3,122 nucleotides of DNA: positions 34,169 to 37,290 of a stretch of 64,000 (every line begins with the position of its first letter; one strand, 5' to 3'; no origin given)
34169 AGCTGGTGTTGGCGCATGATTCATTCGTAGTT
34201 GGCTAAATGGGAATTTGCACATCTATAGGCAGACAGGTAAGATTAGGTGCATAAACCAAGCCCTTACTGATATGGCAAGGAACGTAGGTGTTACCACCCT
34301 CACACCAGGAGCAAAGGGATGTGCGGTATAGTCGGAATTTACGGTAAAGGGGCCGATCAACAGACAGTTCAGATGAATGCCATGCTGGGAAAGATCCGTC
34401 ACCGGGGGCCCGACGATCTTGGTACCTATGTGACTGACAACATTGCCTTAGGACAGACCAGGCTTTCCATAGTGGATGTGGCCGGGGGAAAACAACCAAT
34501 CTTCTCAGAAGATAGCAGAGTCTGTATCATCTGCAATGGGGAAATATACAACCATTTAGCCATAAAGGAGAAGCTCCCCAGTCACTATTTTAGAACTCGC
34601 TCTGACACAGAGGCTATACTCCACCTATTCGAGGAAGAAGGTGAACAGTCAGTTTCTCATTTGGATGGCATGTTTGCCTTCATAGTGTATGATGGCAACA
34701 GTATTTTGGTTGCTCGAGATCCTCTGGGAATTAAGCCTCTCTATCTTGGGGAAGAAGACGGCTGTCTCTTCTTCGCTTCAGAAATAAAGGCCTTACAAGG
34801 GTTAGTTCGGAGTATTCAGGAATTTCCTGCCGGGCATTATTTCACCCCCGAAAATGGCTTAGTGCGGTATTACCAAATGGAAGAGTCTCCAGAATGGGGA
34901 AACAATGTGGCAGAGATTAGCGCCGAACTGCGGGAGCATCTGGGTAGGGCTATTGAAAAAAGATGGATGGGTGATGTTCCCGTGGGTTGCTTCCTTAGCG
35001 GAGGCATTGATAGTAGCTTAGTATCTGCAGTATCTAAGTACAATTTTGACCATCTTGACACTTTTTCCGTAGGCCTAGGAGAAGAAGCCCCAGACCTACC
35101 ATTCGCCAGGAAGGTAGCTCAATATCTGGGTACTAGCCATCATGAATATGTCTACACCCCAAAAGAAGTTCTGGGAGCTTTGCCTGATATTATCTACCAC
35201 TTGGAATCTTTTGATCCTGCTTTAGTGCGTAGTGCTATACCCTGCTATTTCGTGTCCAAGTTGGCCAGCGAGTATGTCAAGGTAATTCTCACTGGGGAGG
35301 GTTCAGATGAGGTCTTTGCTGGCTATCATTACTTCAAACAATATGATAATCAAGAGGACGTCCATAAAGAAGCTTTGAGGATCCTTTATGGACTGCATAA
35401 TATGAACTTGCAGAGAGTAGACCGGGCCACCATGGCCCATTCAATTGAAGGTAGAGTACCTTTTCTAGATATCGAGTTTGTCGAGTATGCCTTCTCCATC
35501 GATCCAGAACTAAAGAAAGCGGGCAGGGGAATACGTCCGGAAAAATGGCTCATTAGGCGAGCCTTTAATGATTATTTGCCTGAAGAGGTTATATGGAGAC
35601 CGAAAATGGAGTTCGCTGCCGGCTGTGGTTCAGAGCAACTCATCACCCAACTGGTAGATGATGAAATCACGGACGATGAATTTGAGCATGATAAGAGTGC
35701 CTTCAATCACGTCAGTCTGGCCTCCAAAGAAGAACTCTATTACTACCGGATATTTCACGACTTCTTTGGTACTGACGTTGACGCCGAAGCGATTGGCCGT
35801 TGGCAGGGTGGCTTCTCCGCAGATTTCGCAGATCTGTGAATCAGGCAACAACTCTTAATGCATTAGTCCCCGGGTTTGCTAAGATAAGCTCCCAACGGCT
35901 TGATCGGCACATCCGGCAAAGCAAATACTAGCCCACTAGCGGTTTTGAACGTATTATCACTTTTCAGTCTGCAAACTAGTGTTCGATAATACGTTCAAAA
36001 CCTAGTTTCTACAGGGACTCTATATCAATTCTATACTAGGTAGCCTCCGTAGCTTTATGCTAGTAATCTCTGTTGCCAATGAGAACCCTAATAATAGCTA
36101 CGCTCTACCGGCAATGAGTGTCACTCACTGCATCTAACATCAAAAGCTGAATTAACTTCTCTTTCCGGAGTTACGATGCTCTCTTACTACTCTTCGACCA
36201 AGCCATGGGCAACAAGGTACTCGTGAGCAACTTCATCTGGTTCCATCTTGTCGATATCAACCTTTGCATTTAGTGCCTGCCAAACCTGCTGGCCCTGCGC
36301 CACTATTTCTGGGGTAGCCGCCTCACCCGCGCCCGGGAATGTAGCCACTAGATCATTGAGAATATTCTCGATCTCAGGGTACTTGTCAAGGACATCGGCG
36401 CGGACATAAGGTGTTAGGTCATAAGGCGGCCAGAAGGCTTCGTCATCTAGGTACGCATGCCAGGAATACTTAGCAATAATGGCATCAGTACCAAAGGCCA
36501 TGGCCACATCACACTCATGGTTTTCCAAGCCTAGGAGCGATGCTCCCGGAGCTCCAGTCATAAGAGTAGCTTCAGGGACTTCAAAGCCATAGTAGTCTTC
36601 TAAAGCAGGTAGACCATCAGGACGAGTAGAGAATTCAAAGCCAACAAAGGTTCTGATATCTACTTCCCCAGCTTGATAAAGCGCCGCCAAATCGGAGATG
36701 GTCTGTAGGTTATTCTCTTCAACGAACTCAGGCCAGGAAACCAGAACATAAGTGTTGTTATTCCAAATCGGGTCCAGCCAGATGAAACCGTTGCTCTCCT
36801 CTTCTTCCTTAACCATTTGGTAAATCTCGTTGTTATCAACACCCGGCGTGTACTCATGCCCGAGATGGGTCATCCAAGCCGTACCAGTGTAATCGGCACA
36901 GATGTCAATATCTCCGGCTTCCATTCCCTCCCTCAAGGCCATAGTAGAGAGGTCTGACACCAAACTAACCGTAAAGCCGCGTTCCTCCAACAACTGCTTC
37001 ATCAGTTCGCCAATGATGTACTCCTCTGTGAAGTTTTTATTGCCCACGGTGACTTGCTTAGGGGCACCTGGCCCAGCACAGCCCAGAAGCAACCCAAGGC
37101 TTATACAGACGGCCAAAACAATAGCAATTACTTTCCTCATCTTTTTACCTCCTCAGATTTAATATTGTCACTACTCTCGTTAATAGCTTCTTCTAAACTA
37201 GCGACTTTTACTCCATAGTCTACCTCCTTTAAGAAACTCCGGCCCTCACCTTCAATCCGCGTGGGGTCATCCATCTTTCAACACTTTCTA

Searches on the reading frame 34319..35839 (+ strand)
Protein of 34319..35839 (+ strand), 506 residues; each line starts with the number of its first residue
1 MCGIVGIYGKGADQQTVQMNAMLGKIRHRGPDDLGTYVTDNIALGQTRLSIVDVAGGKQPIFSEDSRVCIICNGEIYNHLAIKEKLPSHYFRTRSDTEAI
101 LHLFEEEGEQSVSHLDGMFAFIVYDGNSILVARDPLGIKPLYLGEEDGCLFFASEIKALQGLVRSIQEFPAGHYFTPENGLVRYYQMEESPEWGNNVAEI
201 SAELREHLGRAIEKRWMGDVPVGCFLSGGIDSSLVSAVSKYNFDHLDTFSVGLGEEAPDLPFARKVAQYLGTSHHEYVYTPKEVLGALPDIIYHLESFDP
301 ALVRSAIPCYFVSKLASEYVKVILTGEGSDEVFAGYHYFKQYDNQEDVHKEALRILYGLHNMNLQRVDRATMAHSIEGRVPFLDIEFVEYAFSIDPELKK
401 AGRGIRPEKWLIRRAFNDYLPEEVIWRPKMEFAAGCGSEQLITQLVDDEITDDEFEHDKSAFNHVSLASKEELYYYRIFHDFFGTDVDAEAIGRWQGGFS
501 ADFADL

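Call 7: search_protein_families(library=pfam, proteins=[window:34319-35839:+])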
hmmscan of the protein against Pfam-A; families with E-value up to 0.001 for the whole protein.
window:34319-35839:+ (506 aa): 4 families
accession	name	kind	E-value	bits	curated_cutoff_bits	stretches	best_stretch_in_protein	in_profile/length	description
PF00733.27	Asn_synthase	-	1.2e-78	265.7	21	2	203-345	1-144/354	Asparagine synthase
PF13537.11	GATase_7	-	1.4e-39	135.3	25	1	47-160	2-122/123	Glutamine amidotransferase domain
PF13522.11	GATase_6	-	5.9e-33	114.1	27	1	31-155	1-130/130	Glutamine amidotransferase domain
PF12481.13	DUF3700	-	6.7e-09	36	27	1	109-184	123-202/228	Aluminium induced protein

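Call 36: find_encoding_contigs(protein=window:34319-35839:+, flank=10000, max_places=8)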
Protein window:34319-35839:+ (506 aa): 1 contig read that carries it; 1 place shown.
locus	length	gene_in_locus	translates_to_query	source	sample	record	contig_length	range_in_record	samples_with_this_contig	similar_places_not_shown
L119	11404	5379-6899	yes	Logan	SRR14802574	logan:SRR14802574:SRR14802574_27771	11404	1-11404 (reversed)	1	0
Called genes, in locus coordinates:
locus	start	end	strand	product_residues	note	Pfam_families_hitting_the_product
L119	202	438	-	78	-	-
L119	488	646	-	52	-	-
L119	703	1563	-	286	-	PF18915:DUF5667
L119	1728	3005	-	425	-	PF18915:DUF5667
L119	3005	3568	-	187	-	PF07638:Sigma70_ECF (weak), PF04542:Sigma70_r2, PF08281:Sigma70_r4_2, PF04545:Sigma70_r4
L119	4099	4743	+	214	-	-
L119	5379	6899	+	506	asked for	PF13522:GATase_6, PF13537:GATase_7, PF12481:DUF3700, PF00733:Asn_synthase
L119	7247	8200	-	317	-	PF04069:OpuAC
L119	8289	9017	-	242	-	PF00528:BPD_transp_1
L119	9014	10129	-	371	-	PF00005:ABC_tran, PF00571:CBS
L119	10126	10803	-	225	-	PF00528:BPD_transp_1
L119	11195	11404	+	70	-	?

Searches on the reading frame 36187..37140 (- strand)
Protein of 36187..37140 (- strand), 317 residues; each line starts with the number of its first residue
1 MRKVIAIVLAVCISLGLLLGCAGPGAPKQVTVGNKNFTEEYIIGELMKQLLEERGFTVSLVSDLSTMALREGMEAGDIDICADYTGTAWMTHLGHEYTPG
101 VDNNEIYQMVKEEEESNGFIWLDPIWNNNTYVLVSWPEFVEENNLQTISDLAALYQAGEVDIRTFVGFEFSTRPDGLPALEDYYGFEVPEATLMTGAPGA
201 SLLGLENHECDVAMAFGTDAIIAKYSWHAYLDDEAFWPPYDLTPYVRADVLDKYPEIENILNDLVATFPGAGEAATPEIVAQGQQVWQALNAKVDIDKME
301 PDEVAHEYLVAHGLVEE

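Call 7: search_protein_families(library=pfam, proteins=[window:36187-37140:-])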
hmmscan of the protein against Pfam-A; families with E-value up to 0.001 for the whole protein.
window:36187-37140:- (317 aa): 1 family
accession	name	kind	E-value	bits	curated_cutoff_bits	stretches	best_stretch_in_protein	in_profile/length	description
PF04069.17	OpuAC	-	8.3e-44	150.5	21.2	1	28-309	1-255/257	Substrate binding domain of ABC-type glycine betaine transport system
